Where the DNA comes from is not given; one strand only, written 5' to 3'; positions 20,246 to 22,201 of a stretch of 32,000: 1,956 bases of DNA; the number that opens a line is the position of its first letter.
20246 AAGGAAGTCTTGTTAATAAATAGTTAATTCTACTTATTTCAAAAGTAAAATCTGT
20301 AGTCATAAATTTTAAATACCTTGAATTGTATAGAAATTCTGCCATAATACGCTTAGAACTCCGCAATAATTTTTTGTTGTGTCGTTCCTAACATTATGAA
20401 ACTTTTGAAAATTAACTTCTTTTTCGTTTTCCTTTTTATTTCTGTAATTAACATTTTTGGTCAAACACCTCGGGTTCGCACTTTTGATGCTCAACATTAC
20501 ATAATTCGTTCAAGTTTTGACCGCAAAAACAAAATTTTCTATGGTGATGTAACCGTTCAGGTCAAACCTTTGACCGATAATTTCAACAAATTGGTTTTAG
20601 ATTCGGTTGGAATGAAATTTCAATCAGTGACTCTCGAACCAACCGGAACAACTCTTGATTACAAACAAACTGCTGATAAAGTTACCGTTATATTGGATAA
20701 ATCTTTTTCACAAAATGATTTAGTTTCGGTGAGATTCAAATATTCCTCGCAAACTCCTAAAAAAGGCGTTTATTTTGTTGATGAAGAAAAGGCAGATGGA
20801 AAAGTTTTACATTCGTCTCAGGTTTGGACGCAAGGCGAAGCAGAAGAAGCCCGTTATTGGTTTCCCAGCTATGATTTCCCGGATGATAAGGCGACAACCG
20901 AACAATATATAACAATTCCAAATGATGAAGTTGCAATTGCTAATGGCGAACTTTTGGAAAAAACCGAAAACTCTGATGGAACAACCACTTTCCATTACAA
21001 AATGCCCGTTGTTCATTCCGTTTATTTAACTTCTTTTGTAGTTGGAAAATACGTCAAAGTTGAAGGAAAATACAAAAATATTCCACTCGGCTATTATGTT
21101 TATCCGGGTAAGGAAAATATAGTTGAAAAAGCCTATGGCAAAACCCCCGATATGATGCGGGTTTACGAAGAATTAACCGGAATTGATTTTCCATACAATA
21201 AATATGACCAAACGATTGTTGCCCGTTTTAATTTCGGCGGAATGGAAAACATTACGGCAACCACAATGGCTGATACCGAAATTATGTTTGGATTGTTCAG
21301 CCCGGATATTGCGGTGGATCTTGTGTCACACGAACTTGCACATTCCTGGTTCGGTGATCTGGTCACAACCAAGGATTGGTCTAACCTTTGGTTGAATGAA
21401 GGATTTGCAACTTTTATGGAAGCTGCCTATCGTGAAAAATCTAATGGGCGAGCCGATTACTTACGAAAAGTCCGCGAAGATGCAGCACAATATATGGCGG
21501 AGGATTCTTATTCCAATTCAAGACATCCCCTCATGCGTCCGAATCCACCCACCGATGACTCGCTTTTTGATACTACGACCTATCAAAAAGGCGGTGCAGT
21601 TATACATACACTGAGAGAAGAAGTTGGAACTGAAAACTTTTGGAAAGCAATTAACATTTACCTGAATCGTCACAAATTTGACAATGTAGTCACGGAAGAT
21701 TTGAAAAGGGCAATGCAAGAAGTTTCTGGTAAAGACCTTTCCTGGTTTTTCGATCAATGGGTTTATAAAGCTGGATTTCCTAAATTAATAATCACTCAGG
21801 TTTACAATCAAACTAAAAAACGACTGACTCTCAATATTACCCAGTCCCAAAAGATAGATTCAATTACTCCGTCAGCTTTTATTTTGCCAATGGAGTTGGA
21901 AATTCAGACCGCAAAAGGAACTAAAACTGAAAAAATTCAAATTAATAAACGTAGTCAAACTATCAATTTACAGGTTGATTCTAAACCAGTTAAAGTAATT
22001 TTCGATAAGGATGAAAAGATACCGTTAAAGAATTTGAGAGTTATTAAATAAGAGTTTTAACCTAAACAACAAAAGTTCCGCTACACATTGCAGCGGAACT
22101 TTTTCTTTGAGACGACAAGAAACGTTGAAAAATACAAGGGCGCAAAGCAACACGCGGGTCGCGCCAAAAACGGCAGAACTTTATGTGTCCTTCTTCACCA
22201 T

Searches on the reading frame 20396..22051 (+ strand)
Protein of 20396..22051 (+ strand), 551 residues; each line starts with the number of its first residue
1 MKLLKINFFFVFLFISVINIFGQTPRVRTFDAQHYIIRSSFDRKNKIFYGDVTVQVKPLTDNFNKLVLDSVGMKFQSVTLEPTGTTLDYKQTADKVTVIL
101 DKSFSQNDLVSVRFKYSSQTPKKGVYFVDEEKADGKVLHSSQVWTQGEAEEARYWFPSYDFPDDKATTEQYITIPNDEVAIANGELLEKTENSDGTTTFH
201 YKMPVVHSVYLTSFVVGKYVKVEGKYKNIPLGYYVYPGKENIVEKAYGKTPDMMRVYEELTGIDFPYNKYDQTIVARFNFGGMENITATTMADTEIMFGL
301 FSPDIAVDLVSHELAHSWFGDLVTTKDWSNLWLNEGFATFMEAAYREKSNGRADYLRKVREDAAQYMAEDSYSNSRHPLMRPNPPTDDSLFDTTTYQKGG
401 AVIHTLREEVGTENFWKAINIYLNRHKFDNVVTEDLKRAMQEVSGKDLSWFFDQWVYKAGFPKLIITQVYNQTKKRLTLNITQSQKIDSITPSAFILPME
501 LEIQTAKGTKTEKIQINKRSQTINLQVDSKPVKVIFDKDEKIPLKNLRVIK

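Call 9: search_protein_families(library=pfam, proteins=[window:20396-22051:+])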
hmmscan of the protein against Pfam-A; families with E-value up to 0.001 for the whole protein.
window:20396-22051:+ (551 aa): 4 families
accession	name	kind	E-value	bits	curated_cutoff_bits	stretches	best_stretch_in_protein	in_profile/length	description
PF01433.26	Peptidase_M1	-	1.9e-54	185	27.7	1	247-455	3-218/218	Peptidase family M1 domain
PF17900.6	Peptidase_M1_N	-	5.1e-24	85.8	25.8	1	33-211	3-186/186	Peptidase M1 N-terminal domain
PF25316.1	TAF2_3rd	-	3.2e-06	28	27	1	460-543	2-80/120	TAF2 Ig-like domain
PF11940.14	DUF3458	-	5.4e-06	27.2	28.6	1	460-536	1-83/95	Domain of unknown function (DUF3458) Ig-like fold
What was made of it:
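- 20396..22051 (+): Context: the convergent M1-family aminopeptidase gene, which ends 20 nt beyond T2. Pfam PF01433 and PF17900 (call 9).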

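Call 11: find_homologous_proteins(query=window:20396-22051:+, max_evalue=1e-30)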
Query window:20396-22051:+ (551 aa): 6825 proteins with E <= 1e-30 among 8000 candidates; the best 120 are listed.
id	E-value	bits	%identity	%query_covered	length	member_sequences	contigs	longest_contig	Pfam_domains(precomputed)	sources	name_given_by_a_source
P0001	0.0e+0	1253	100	100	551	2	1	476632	PF25316.2,PF17900.7,PF11940.15,PF01433.27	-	-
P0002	0.0e+0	1022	81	94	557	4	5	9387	PF25316.2,PF17900.7,PF11940.15,PF01433.27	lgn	-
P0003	0.0e+0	1017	79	100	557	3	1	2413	PF17900.7,PF11940.15,PF01433.27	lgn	-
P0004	2.6e-298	1008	79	100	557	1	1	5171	PF17900.7,PF11940.15,PF01433.27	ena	-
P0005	1.0e-282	956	76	97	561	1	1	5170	PF17900.7,PF11940.15,PF01433.27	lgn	-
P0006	4.0e-281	951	76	98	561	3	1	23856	PF25316.2,PF17900.7,PF11940.15,PF01433.27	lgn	-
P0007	1.2e-279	946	75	99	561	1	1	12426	PF25316.2,PF17900.7,PF11940.15,PF01433.27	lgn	-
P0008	6.0e-277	937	75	99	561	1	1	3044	PF25316.2,PF17900.7,PF11940.15,PF01433.27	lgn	-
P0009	9.7e-277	937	75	96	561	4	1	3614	PF17900.7,PF11940.15,PF01433.27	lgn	-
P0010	7.5e-276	934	74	99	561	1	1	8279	PF17900.7,PF11940.15,PF01433.27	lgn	-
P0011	4.2e-275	931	74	99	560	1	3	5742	PF17900.7,PF11940.15,PF01433.27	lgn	-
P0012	5.6e-273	924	73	100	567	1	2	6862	PF17900.7,PF11940.15,PF01433.27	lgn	-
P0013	1.4e-270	916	74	99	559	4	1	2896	PF17900.7,PF11940.15,PF01433.27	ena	-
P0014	3.4e-269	912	72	98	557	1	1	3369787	PF17900.7,PF11940.15,PF01433.27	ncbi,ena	-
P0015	8.3e-269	911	73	98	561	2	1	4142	PF17900.7,PF11940.15,PF01433.27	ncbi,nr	ncbi:MAG: DUF3458 domain-containing protein [Blastocatellia bacterium]|nr:DUF3458 domain-containing 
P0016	1.8e-267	906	71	100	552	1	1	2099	PF17900.7,PF11940.15,PF01433.27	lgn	-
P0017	6.2e-265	898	70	100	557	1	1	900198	PF17900.7,PF11940.15,PF01433.27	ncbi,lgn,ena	-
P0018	1.8e-263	893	69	99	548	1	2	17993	PF17900.7,PF01433.27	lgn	-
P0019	3.5e-262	889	70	100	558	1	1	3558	PF17900.7,PF11940.15,PF01433.27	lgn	-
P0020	1.7e-261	886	70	99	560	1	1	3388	PF17900.7,PF11940.15,PF01433.27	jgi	jgi:aminopeptidase N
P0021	3.7e-259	879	72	95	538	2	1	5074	PF17900.7,PF11940.15,PF01433.27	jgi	jgi:aminopeptidase N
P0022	4.5e-259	878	69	98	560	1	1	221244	PF17900.7,PF11940.15,PF01433.27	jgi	jgi:aminopeptidase N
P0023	6.2e-258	875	72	95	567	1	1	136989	PF17900.7,PF11940.15,PF01433.27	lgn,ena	-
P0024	3.5e-257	872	70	100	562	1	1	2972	PF17900.7,PF11940.15,PF01433.27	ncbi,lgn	-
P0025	8.1e-256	868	68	97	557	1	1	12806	PF25316.2,PF17900.7,PF11940.15,PF01433.27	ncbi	-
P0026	1.3e-254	864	69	99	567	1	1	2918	PF17900.7,PF11940.15,PF01433.27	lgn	-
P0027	2.1e-254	863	69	98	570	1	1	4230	PF17900.7,PF11940.15,PF01433.27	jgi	jgi:aminopeptidase N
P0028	7.5e-254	861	68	99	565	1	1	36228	PF17900.7,PF11940.15,PF01433.27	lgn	-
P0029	3.6e-253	859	68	100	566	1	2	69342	PF17900.7,PF11940.15,PF01433.27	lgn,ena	-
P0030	1.9e-249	847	67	99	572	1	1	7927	PF17900.7,PF11940.15,PF01433.27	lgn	-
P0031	2.5e-248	843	65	100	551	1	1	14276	PF17900.7,PF11940.15,PF01433.27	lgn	-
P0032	1.0e-247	841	65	100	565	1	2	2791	PF25316.2,PF17900.7,PF11940.15,PF01433.27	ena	-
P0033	1.2e-247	841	67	99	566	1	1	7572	PF17900.7,PF11940.15,PF01433.27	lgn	-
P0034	5.1e-247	839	65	100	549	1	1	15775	PF17900.7,PF11940.15,PF01433.27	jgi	jgi:aminopeptidase N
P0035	2.7e-246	836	70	95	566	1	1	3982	PF25316.2,PF17900.7,PF11940.15,PF01433.27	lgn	-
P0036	6.4e-245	832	66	100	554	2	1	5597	PF25316.2,PF17900.7,PF11940.15,PF01433.27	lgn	-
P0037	1.2e-244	831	68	96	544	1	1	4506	PF17900.7,PF11940.15,PF01433.27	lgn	-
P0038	1.9e-244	830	64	99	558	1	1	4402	PF17900.7,PF11940.15,PF01433.27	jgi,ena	-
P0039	3.4e-244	829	66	98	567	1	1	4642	PF17900.7,PF11940.15,PF01433.27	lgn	-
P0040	9.3e-244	828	64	100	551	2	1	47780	PF25316.2,PF17900.7,PF11940.15,PF01433.27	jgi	jgi:aminopeptidase N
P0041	3.5e-242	823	67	97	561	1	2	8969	PF17900.7,PF11940.15,PF01433.27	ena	-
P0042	1.9e-241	820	67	97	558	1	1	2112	PF17900.7,PF11940.15,PF01433.27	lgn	-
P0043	2.0e-241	820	65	99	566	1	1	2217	PF17900.7,PF11940.15,PF01433.27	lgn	-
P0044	1.6e-240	817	64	100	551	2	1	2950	PF25316.2,PF17900.7,PF11940.15,PF01433.27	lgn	-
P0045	2.6e-239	813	62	99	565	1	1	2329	PF17900.7,PF11940.15,PF01433.27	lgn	-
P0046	2.1e-238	810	67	96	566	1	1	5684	PF17900.7,PF11940.15,PF01433.27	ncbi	ncbi:MAG: M1 family metallopeptidase [Pyrinomonadaceae bacterium]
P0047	4.4e-238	809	64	99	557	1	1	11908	PF25316.2,PF17900.7,PF11940.15,PF01433.27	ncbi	ncbi:MAG: M1 family metallopeptidase [Pyrinomonadaceae bacterium]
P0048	4.6e-238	809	66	96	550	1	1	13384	PF17900.7,PF11940.15,PF01433.27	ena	-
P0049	6.0e-238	809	64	99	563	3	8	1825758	PF17900.7,PF11940.15,PF01433.27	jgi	jgi:aminopeptidase N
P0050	7.7e-238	808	65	97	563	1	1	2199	PF25316.2,PF17900.7,PF11940.15,PF01433.27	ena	-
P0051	1.3e-237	808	65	98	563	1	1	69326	PF17900.7,PF11940.15,PF01433.27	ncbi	-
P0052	2.0e-237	807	63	98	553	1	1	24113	PF17900.7,PF11940.15,PF01433.27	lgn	-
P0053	3.7e-237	806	64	98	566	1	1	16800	PF17900.7,PF11940.15,PF01433.27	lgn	-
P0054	4.9e-237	806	66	95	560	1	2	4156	PF17900.7,PF11940.15,PF01433.27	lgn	-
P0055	1.1e-236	805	65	96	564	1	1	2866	PF17900.7,PF11940.15,PF01433.27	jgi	-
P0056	4.9e-236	802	65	98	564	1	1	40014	PF17900.7,PF11940.15,PF01433.27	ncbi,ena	-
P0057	1.5e-235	801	66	95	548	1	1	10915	PF17900.7,PF01433.27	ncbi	ncbi:MAG: M1 family metallopeptidase [Pyrinomonadaceae bacterium]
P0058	1.6e-235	801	63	98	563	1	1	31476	PF25316.2,PF17900.7,PF11940.15,PF01433.27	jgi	jgi:aminopeptidase N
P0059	1.8e-235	801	63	99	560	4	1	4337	PF17900.7,PF11940.15,PF01433.27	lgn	-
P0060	2.0e-235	800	62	100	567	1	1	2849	PF17900.7,PF11940.15,PF01433.27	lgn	-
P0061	2.8e-235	800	63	99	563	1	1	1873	PF25316.2,PF17900.7,PF11940.15,PF01433.27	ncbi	-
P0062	4.6e-235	799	65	95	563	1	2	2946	PF25316.2,PF17900.7,PF11940.15,PF01433.27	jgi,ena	-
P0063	5.4e-235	799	67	94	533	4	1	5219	PF17900.7,PF11940.15,PF01433.27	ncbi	-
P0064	6.8e-235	799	64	98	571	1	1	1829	PF17900.7,PF11940.15,PF01433.27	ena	-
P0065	2.2e-234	797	63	99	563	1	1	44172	PF17900.7,PF11940.15,PF01433.27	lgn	-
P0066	2.6e-234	797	65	97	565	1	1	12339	PF25316.2,PF17900.7,PF11940.15,PF01433.27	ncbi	ncbi:hypothetical protein BH20ACI1_BH20ACI1_15920 [soil metagenome]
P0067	2.7e-234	797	62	99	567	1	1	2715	PF25316.2,PF17900.7,PF11940.15,PF01433.27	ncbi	-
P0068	3.2e-234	796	63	99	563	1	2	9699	PF25316.2,PF17900.7,PF11940.15,PF01433.27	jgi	jgi:aminopeptidase N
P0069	3.9e-234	796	64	99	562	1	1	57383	PF25316.2,PF17900.7,PF11940.15,PF01433.27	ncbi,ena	-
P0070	4.3e-234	796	63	99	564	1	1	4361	PF17900.7,PF01433.27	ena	-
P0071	1.0e-233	795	63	98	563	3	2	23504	PF17900.7,PF11940.15,PF01433.27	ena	-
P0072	1.2e-233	795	65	95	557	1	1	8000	PF17900.7,PF11940.15,PF01433.27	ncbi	-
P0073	2.6e-233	793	65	95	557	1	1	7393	PF25316.2,PF17900.7,PF11940.15,PF01433.27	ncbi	-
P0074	2.9e-233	793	65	95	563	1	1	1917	PF25316.2,PF17900.7,PF11940.15,PF01433.27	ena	-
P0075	1.1e-232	791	64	99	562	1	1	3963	PF25316.2,PF17900.7,PF11940.15,PF01433.27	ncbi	-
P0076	1.6e-232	791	63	99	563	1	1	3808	PF25316.2,PF17900.7,PF11940.15,PF01433.27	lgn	-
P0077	3.7e-232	790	63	99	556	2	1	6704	PF17900.7,PF11940.15,PF01433.27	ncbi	-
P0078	4.0e-232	789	65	95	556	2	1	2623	PF17900.7,PF11940.15,PF01433.27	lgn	-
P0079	5.8e-232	789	64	99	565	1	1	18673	PF25316.2,PF17900.7,PF11940.15,PF01433.27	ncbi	-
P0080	7.3e-232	789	63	98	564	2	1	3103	PF17900.7,PF11940.15,PF01433.27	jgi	-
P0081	8.0e-232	789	63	98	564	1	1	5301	PF17900.7,PF11940.15,PF01433.27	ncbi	-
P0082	9.9e-232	788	63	100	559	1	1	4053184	PF17900.7,PF11940.15,PF01433.27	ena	-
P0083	1.8e-231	787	63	99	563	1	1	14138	PF17900.7,PF11940.15,PF01433.27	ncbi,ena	-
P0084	2.7e-231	787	64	96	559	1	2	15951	PF17900.7,PF11940.15,PF01433.27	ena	-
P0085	3.0e-231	787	64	95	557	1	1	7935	PF17900.7,PF11940.15,PF01433.27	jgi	jgi:aminopeptidase N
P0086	3.3e-231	786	64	98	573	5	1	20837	PF17900.7,PF11940.15,PF01433.27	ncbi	-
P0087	4.6e-231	786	64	95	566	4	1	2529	PF17900.7,PF11940.15,PF01433.27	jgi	-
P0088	5.1e-231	786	62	98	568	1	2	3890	PF17900.7,PF01433.27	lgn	-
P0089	2.1e-230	784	62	98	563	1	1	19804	PF17900.7,PF11940.15,PF01433.27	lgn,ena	-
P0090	2.1e-230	784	63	98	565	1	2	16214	PF17900.7,PF11940.15,PF01433.27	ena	-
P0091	7.3e-230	782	63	98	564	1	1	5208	PF17900.7,PF11940.15,PF01433.27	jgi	-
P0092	1.1e-229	781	63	99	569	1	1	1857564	PF17900.7,PF11940.15,PF01433.27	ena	-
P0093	1.3e-229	781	63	99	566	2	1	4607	PF25316.2,PF17900.7,PF11940.15,PF01433.27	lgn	-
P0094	1.3e-229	781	62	99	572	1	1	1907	PF17900.7,PF11940.15,PF01433.27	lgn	-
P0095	1.3e-229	781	65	96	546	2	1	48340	PF17900.7,PF11940.15,PF01433.27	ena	-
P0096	3.5e-229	780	64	95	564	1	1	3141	PF25316.2,PF17900.7,PF11940.15,PF01433.27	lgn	-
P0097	3.9e-229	780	62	98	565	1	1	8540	PF17900.7,PF11940.15,PF01433.27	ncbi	-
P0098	4.8e-229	779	63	99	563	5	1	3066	PF25316.2,PF17900.7,PF11940.15,PF01433.27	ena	-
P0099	1.0e-228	778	63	95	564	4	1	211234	PF17900.7,PF11940.15,PF01433.27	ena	-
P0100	1.8e-228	777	63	96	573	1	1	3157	PF25316.2,PF17900.7,PF11940.15,PF01433.27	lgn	-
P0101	1.9e-228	777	63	98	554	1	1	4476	PF25316.2,PF17900.7,PF11940.15,PF01433.27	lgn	-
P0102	4.5e-228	776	63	96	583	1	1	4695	PF17900.7,PF01433.27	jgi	jgi:aminopeptidase N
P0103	6.0e-228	776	64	95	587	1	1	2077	PF25316.2,PF17900.7,PF11940.15,PF01433.27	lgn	-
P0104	6.6e-228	776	64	95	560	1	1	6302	PF25316.2,PF17900.7,PF01433.27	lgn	-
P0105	8.1e-228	775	63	95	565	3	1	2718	PF17900.7,PF11940.15,PF01433.27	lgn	-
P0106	8.5e-228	775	64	95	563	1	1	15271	PF17900.7,PF11940.15,PF01433.27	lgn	-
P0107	1.4e-227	775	61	99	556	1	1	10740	PF17900.7,PF11940.15,PF01433.27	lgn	-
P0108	1.7e-227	774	64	95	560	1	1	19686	PF17900.7,PF11940.15,PF01433.27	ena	-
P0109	2.1e-227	774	63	99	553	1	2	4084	PF17900.7,PF01433.27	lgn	-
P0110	3.8e-227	773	62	98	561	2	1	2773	PF17900.7,PF11940.15,PF01433.27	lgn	-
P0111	8.7e-227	772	63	95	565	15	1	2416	PF17900.7,PF11940.15,PF01433.27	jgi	-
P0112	1.9e-226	771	62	98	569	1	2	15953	PF17900.7,PF01433.27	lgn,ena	-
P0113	2.2e-226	771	64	95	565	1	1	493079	PF17900.7,PF01433.27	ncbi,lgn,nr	ncbi:MAG: M1 family metallopeptidase [Pyrinomonadaceae bacterium]|nr:M1 family metallopeptidase [Pyr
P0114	2.4e-226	770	64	95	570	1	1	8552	PF25316.2,PF17900.7,PF11940.15,PF01433.27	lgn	-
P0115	1.3e-225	768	64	95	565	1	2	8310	PF17900.7,PF01433.27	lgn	-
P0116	2.6e-225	767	61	98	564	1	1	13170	PF25316.2,PF17900.7,PF11940.15,PF01433.27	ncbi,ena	-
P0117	3.4e-225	767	63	95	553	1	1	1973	PF17900.7,PF01433.27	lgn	-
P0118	7.3e-225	766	59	99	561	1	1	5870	PF17900.7,PF01433.27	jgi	jgi:aminopeptidase N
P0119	7.4e-225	766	64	95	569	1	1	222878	PF25316.2,PF17900.7,PF11940.15,PF01433.27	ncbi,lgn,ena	-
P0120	7.9e-225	765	61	99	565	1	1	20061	PF17900.7,PF11940.15,PF01433.27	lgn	-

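Call 13: find_related_loci(query=A1, collection=genome_contigs, flank=8000)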
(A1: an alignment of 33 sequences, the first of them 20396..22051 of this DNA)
Query A1 (551 aa) in genome_contigs; peptide patterns used: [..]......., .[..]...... (x = any residue, [..] = any of these).
600 stretches matched a pattern (row limit reached: there are more); 586 encode a relative of the query (tblastn E <= 1e-3); the best 80 are kept; 80 distinct loci.
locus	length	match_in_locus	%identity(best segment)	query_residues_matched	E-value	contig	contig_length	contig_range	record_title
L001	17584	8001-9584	64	23-545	0e+0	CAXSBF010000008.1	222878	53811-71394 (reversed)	MAG: uncultured Pyrinomonadaceae bacterium isolate private_X16_metawrap_bin.8 genome assembly, contig: private_X16_metaw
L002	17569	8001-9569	63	26-550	0e+0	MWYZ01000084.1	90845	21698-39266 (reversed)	MAG: Acidobacteria bacterium 28-1 NODE_6_length_90845_cov_33.0956_ID_858, whole genome shotgun sequence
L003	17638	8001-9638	62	11-550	0e+0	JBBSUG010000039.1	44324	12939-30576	MAG: Pyrinomonadales bacterium isolate SVL2_sbin.4 SVL2_sbin.4_k141_495415_length_44324_cov_24.0107, whole genome shotgu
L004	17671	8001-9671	62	1-549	0e+0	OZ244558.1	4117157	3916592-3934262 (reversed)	MAG: Pyrinomonadaceae bacterium isolate 93593391-07e8-4d36-8b3a-4e9c71e156bb genome assembly, chromosome: 1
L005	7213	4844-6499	59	1-550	0e+0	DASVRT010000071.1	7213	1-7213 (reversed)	MAG TPA_asm: Pyrinomonadaceae bacterium isolate SMAG_U3243 k141_718544, whole genome shotgun sequence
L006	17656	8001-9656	59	11-550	0e+0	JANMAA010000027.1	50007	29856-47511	MAG: Acidobacteriota bacterium isolate OTE_12_metabat_177 OTE_12_k141_997972, whole genome shotgun sequence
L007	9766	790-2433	61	3-549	0e+0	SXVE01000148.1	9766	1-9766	MAG: Acidobacteria bacterium isolate F1-140-MAGs169 F1-140__c109126, whole genome shotgun sequence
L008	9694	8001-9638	58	10-549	0e+0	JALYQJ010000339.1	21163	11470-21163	MAG: Acidobacteriota bacterium isolate MDV bin60 SD1454-56_k127_163124, whole genome shotgun sequence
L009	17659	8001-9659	58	4-548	0e+0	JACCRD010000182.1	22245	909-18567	MAG: Acidobacteria bacterium isolate MGR_bin13 SD2897-2912_k127_298428, whole genome shotgun sequence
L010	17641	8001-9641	59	11-549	0e+0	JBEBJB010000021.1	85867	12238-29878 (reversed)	MAG: Pyrinomonadaceae bacterium isolate SF1_8 NODE_109_length_85867_cov_6.696973, whole genome shotgun sequence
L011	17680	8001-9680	58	1-548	0e+0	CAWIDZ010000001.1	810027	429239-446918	MAG: Blastocatellia bacterium isolate MFD05442.bin.2.231 genome assembly, contig: contig_17728, whole genome shotgun seq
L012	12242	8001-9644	57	7-549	0e+0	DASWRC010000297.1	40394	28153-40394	MAG TPA_asm: Pyrinomonadaceae bacterium isolate SMAG_U3511 k141_942622, whole genome shotgun sequence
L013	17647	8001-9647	56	11-549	0e+0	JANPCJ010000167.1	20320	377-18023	MAG: Chloracidobacterium sp. isolate VAR_78_metabat_523 VAR_78_k141_892422, whole genome shotgun sequence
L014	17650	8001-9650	57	8-548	0e+0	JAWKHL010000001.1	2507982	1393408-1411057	MAG: Pyrinomonadaceae bacterium isolate BC1.148 BC1.148.fa-1, whole genome shotgun sequence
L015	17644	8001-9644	57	8-549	0e+0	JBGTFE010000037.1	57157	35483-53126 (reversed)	MAG: Pyrinomonadaceae bacterium isolate JTS-RE184 k141_5779078, whole genome shotgun sequence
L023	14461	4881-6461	57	26-549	0e+0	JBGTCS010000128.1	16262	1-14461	MAG: Pyrinomonadaceae bacterium isolate JTS-RE125 k141_9967181, whole genome shotgun sequence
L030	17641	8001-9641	53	11-549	0e+0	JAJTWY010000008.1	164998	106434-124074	MAG: Pyrinomonadaceae bacterium isolate DTUACD1 8-Genome16, whole genome shotgun sequence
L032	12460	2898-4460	57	26-548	0e+0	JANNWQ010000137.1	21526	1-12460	MAG: Acidobacteriota bacterium isolate VAR_34_metabat_330 VAR_34_k141_2507967, whole genome shotgun sequence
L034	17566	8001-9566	55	26-549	0e+0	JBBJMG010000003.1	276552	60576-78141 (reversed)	MAG: Pyrinomonadaceae bacterium isolate RUP_SRG_38 NODE_43_length_276552_cov_11.433336, whole genome shotgun sequence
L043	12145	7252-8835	54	26-549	0e+0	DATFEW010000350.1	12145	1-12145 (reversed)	MAG TPA_asm: Pyrinomonadaceae bacterium isolate SMAG_U8618 k141_1756722, whole genome shotgun sequence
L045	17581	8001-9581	52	26-549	0e+0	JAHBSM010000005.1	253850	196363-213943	MAG: Acidobacteria bacterium isolate ACE_ACI8 ACI8_5, whole genome shotgun sequence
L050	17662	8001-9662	51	1-548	0e+0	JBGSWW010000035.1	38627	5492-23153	MAG: Pyrinomonadaceae bacterium isolate JTS-RE5 k141_3202176, whole genome shotgun sequence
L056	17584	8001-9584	56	26-549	0e+0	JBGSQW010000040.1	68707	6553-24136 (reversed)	MAG: Pyrinomonadaceae bacterium isolate JTS-AC342 k141_526762, whole genome shotgun sequence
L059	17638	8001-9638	50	11-551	0e+0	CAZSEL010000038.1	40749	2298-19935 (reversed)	MAG TPA_asm: uncultured Chloracidobacterium sp. isolate SRP136066_co1_94 genome assembly, contig: NODE_694_length_40749_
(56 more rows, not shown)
